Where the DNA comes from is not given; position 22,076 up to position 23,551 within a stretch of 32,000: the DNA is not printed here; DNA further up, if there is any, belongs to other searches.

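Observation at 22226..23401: NifB paralog with the radical-SAM cysteine triad erased, embedded between nifK and nifE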

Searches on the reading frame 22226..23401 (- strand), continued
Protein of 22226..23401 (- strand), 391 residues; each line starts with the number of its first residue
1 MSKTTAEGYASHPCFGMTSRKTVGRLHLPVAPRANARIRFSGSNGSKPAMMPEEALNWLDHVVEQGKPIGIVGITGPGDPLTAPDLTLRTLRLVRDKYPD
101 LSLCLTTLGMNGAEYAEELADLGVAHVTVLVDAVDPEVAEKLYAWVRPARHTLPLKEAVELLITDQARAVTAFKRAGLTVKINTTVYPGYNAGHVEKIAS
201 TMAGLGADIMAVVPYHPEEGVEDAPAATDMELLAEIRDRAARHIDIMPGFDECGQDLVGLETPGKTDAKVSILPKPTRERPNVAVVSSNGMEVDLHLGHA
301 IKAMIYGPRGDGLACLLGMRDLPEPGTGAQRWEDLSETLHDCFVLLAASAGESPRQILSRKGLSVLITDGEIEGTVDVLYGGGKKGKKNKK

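Call 35: list_cluster_members(proteins=[P0270, P0271, P0278, P0292, P0295, P0299, P0308, P0317, P0321, P0328])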
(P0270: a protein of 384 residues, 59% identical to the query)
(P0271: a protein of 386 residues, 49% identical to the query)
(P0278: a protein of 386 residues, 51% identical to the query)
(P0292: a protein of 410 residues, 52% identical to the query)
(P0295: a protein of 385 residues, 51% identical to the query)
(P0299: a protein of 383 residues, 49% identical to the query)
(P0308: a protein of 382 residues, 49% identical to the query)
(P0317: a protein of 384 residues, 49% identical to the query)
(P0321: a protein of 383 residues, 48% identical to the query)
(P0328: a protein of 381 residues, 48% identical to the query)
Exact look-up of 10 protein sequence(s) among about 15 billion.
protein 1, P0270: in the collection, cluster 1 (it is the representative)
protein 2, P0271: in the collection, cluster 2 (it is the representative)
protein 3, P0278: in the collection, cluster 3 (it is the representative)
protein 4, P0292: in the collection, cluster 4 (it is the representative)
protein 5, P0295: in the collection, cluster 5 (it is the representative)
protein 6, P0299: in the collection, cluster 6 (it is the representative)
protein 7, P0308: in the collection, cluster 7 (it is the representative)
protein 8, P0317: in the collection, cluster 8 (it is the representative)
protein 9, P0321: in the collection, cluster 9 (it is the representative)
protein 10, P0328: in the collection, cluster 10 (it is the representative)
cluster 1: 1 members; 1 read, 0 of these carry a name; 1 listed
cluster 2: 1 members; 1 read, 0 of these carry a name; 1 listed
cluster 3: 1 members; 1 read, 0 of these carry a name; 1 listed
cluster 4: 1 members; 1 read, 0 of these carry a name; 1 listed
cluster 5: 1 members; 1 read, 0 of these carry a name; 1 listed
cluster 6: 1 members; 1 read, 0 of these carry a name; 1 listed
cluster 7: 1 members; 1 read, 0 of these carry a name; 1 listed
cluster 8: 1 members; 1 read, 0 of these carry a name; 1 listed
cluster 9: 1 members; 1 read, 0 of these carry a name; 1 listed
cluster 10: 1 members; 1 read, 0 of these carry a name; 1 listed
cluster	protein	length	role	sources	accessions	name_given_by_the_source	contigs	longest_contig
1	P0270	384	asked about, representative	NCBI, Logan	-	-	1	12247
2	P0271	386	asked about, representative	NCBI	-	-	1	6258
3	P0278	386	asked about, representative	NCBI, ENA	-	-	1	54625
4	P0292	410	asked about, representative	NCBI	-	-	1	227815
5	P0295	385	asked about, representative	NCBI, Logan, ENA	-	-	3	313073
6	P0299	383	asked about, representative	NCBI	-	-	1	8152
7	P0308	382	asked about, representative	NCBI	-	-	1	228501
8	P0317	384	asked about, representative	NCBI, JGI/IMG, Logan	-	-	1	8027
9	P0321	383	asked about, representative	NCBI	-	-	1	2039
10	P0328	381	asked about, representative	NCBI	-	-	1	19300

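Call 36: search_dna_similar(query=window:22226-23401:-, collection=plasmids, mode=protein, max_rows=15)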
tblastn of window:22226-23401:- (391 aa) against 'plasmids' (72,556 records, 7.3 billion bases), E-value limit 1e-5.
Records with a match: 255; places in all: 260; records where one place covers at least 80% of the query: 239.
Best place of each record, by identity: <60% 255.
By first word of the organism name: Rhizobium 126; Sinorhizobium 76; Bradyrhizobium 10; Clostridium 9; Mesorhizobium 8; Paraburkholderia 6; Nitratidesulfovibrio 4; Neorhizobium 4; Rahnella 2; Cupriavidus 2; and 8 more.
By predicted mobility (MOB-suite, as given by PLSDB): conjugative 203; non-mobilizable 44; mobilizable 8.
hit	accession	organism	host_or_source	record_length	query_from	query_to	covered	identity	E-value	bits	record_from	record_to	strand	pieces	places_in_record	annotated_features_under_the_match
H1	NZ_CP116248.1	Nitratidesulfovibrio vulgaris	swine finishing facility waste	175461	11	376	94%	34.4%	1e-61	221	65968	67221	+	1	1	radical SAM protein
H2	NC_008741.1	Nitratidesulfovibrio vulgaris DP4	-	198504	11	376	94%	33.0%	1e-57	210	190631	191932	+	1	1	radical SAM protein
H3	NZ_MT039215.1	Serratia proteamaculans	-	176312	1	363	93%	30.0%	6e-41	161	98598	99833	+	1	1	nifB: nitrogenase cofactor biosynthesis protein NifB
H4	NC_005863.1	Nitratidesulfovibrio vulgaris str. Hildenborough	-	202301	11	307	76%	36.3%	4e-50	188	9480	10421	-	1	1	none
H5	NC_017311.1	Nitratidesulfovibrio vulgaris RCH1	-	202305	11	307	76%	36.3%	4e-50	188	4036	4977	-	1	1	none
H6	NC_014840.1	Pantoea sp. At-9b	-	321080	1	370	95%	28.8%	3e-39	156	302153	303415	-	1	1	nifB: nitrogenase cofactor biosynthesis protein NifB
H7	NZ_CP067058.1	Rahnella aceris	-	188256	1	363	93%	29.1%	4e-39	156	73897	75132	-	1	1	nifB: nitrogenase cofactor biosynthesis protein NifB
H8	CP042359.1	Rahnella aquatilis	hyacinth,plant,hyacinth bulb, basal ...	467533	1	363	93%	29.1%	6e-39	155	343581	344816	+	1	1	nifB: nitrogenase cofactor biosynthesis protein NifB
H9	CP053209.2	Rhizobium leguminosarum bv. trifolii TA1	Trifolium spumosum L. (Annual ...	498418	1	380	97%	26.8%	2e-28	124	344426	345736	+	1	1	nifB: nitrogenase cofactor biosynthesis protein NifB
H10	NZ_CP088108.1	Rhizobium ruizarguesonis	cell culture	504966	1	380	97%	26.8%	2e-28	124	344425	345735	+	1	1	nifB: nitrogenase cofactor biosynthesis protein NifB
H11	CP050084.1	Rhizobium leguminosarum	Trifolium pratense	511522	1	380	97%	26.8%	2e-28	124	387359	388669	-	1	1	nifB: nitrogenase cofactor biosynthesis protein NifB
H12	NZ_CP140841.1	Rhizobium ruizarguesonis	Trifolium pratense,whole organism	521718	1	380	97%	26.8%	2e-28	124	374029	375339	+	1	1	nifB: nitrogenase cofactor biosynthesis protein NifB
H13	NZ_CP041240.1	Sinorhizobium mexicanum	Acaciella angustissima,cell culture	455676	5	380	96%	26.6%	9e-30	128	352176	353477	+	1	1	nifB: nitrogenase cofactor biosynthesis protein NifB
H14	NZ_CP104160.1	Rhizobium sp. CB3060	Leucaena leucocephala,cell culture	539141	1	380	97%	26.1%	2e-29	127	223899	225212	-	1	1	nifB: nitrogenase cofactor biosynthesis protein NifB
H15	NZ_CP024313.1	Rhizobium sp. NXC24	Phaseolus vulgaris,cell culture,plant ...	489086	1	380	97%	26.1%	2e-29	127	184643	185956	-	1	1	nifB: nitrogenase cofactor biosynthesis protein NifB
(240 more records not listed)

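Call 37: get_annotated_region(hit=H2, flank=12000)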
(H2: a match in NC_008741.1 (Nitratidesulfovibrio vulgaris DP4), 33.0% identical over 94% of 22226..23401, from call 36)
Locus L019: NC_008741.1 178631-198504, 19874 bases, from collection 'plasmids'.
description: Nitratidesulfovibrio vulgaris DP4 plasmid pDVUL01, complete sequence
organism: Nitratidesulfovibrio vulgaris DP4 (NCBI taxid 391774)
taxonomy: Bacteria; Thermodesulfobacteriota; Desulfovibrionia; Desulfovibrionales; Desulfovibrionaceae; Nitratidesulfovibrio; Nitratidesulfovibrio vulgaris; Nitratidesulfovibrio vulgaris DP4
host: -; source: -; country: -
typing (MOB-suite, as given by PLSDB): non-mobilizable
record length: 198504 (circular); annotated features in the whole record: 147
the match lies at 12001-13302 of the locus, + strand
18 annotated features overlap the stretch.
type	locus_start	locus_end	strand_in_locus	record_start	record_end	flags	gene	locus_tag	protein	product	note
CDS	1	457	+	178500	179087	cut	-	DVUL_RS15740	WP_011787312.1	hypothetical protein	-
CDS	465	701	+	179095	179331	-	-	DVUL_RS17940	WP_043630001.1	hypothetical protein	-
CDS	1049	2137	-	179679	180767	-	-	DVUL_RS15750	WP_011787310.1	homocitrate synthase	-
CDS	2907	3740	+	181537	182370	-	nifH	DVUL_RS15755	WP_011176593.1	nitrogenase iron protein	GO:0009399 - nitrogen fixation [Evidence IEA]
CDS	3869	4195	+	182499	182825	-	-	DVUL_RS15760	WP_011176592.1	P-II family nitrogen regulator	-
CDS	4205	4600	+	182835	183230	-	-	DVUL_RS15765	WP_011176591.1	P-II family nitrogen regulator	-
CDS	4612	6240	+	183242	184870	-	nifD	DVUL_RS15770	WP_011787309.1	nitrogenase molybdenum-iron protein alpha chain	GO:0009399 - nitrogen fixation [Evidence IEA]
CDS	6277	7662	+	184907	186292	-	nifK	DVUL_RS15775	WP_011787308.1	nitrogenase molybdenum-iron protein subunit beta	GO:0009399 - nitrogen fixation [Evidence IEA]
CDS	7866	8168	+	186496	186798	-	-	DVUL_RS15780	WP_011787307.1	(2Fe-2S) ferredoxin domain-containing protein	-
CDS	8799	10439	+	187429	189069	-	nifE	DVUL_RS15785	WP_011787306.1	nitrogenase iron-molybdenum cofactor biosynthesis protein NifE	GO:0009399 - nitrogen fixation [Evidence IEA]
CDS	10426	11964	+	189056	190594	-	-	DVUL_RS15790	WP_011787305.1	nitrogenase component 1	-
CDS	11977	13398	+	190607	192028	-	-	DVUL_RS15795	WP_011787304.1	radical SAM protein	-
CDS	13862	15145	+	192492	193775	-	drt2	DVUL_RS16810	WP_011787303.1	antiviral reverse transcriptase Drt2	GO:0051607 - defense response to virus [Evidence IEA]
CDS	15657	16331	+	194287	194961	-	-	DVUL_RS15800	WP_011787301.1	hypothetical protein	-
CDS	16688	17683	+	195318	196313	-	-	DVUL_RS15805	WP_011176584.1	magnesium transporter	GO:0006812 - monoatomic cation transport [Evidence IEA]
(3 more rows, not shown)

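Call 50: predict_structure(alignment_id=A2)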
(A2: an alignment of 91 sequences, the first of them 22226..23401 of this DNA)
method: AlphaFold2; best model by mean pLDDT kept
length: 391 residues; sequences in the alignment: 91
mean_pLDDT: 87.8   pTM: 0.82
mean pLDDT of the five models: 87.8, 86.4, 86.0, 84.8, 82.9
residues with pLDDT >= 90: 268; 70-90: 70; 50-70: 31; < 50: 22
segments of 3 or more residues with pLDDT < 50: 1-4, 252-255, 262-269, 386-391
pLDDT, mean of each block of 10 residues (from residue 1): 50 70 85 91 77 92 87 92 95 97 96 98 97 98 91 93 98 98 97 98 98 91 91 96 87 51 44 82 96 94 94 92 91 97 95 90 91 91 54 37
secondary structure, 60 per line:
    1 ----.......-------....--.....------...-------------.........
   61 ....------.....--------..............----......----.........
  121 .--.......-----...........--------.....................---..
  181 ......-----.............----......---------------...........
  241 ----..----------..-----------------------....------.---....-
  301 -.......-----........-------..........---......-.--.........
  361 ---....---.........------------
elements in order: H5-11 H19-22 E25-29 E36-38 H52-64 E71-75 H84-97 E102-107 H112-121 E124-130 H136-142 E143-146 H155-175 E179-186 H192-204 E209-214 H230-240 E282-285 E302-308 E314-321 H329-338 E342-347 H352-360 E364-367 H372-379

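Call 53: fold_search(model_id=the predicted structure, library=pdb)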
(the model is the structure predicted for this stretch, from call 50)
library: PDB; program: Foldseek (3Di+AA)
matches with E <= 10: 1770; with E <= 0.001: 193
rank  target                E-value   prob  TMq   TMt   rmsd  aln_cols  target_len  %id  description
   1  7jmb_A                1.2e-23  1.00  0.57  0.83   2.3       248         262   32  Crystal structure of Nitrogenase iron-molybdenum cofactor biosynthesis enzyme NifB from Methanothermobacter thermautot (released 2020-10-28)
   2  7bi7_B                5.5e-23  1.00  0.59  0.83   2.7       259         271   32  An Unexpected P-Cluster like Intermediate En Route to the Nitrogenase FeMo-co (released 2021-03-10)
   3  7bi7_A                9.5e-23  1.00  0.59  0.81   2.7       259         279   32  An Unexpected P-Cluster like Intermediate En Route to the Nitrogenase FeMo-co (released 2021-03-10)
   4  6y1x_A                2.2e-22  1.00  0.56  0.85   2.6       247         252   33  X-ray structure of the radical SAM protein NifB, a key nitrogenase maturating enzyme (released 2020-06-17)
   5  7jma                  7.4e-22  1.00  0.52  0.93   1.9       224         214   32  Crystal structure of the apo form of Nitrogenase iron-molybdenum cofactor biosynthesis enzyme NifB from Methanothermobac (released 2020-10-28)
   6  7vob                  1.1e-09  1.00  0.44  0.52   9.4       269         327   18  The crystal structure of a Radical SAM Enzyme BlsE involved in the Biosynthesis of Blasticidin S (released 2022-05-04)
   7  3c8f                  6.9e-09  1.00  0.43  0.66   4.3       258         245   13  4Fe-4S-Pyruvate formate-lyase Activating Enzyme with partially disordered AdoMet (released 2008-10-28)
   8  5vsl_A                1.0e-08  1.00  0.45  0.66   4.1       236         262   13  Crystal structure of viperin with bound [4Fe-4S] cluster and S-adenosylhomocysteine (SAH) (released 2017-06-14)
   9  5vsm_A                1.5e-08  1.00  0.45  0.65   4.2       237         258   14  Crystal structure of viperin with bound [4Fe-4S] cluster, 5'-deoxyadenosine, and L-methionine (released 2017-06-14)
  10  9dgw_C                1.6e-08  1.00  0.46  0.63   3.7       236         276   12  X-ray crystal structure of the Viperin-like enzyme from T. virens with bound CTP and SAM (released 2025-02-12)
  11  6efn                  2.2e-08  1.00  0.45  0.45   4.0       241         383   16  Structure of a RiPP maturase, SkfB (released 2018-10-24)
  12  9dfw_A                2.6e-08  1.00  0.46  0.62   3.5       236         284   12  X-ray crystal structure of an engineered Viperin-like enzyme from T. virens with bound CTP and SAM (released 2025-02-12)
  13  6q2p_B                2.6e-08  1.00  0.45  0.59   4.3       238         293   12  Crystal structure of mouse viperin bound to cytidine triphosphate and S-adenosylhomocysteine (released 2020-01-22)
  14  9dfw_C                2.9e-08  1.00  0.44  0.59   4.3       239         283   11  X-ray crystal structure of an engineered Viperin-like enzyme from T. virens with bound CTP and SAM (released 2025-02-12)
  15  9dfw_B                2.9e-08  1.00  0.43  0.56   4.3       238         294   13  X-ray crystal structure of an engineered Viperin-like enzyme from T. virens with bound CTP and SAM (released 2025-02-12)
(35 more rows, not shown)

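Call 56: list_cluster_members(proteins=[L013:8543-9865:+, L015:8551-9921:+, L017:8558-9928:+, L013:5221-6045:+, L015:5265-6092:+, L017:5294-6121:+, L008:2471-3835:+])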
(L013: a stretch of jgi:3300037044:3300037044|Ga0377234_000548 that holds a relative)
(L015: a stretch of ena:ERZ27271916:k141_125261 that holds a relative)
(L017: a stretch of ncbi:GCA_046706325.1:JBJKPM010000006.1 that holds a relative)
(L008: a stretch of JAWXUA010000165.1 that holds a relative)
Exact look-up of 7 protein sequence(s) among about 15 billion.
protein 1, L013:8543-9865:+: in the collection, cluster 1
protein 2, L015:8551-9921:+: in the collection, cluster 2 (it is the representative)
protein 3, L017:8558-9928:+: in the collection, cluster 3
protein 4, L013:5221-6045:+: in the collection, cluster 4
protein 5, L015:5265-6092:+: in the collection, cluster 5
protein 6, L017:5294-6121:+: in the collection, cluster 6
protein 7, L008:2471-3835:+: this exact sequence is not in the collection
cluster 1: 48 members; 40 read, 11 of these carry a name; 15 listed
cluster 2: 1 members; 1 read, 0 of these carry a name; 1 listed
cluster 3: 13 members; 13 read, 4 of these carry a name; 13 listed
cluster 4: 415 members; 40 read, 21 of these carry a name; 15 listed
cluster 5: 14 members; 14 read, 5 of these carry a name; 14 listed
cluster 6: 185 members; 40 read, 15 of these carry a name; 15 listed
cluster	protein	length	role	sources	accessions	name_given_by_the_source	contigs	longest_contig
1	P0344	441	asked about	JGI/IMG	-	nitrogenase molybdenum-iron protein beta chain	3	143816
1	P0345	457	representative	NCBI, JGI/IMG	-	-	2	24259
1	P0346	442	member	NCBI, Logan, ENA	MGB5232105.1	MAG: nitrogenase molybdenum-iron protein subunit beta [Desulfoprunum sp.]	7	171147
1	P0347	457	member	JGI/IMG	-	nitrogenase molybdenum-iron protein beta chain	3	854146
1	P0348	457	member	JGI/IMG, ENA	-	nitrogenase molybdenum-iron protein beta chain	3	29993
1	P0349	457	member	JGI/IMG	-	nitrogenase molybdenum-iron protein beta chain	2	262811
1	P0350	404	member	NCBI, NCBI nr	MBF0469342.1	MAG: nitrogenase molybdenum-iron protein subunit beta, partial [Desulfamplus sp.] | nitrogenase molybdenum-iron protein subunit beta [Desulfamplus sp.]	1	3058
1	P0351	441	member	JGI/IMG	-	nitrogenase molybdenum-iron protein beta chain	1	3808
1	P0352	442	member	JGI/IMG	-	nitrogenase molybdenum-iron protein beta chain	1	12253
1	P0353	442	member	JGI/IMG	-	nitrogenase molybdenum-iron protein beta chain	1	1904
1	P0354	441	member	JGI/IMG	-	nitrogenase molybdenum-iron protein beta chain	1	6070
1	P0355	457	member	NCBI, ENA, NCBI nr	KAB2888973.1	MAG: nitrogenase molybdenum-iron protein subunit beta [Desulfobulbaceae bacterium]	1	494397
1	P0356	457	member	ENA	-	-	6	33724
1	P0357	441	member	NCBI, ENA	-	-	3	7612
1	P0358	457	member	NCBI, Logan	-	-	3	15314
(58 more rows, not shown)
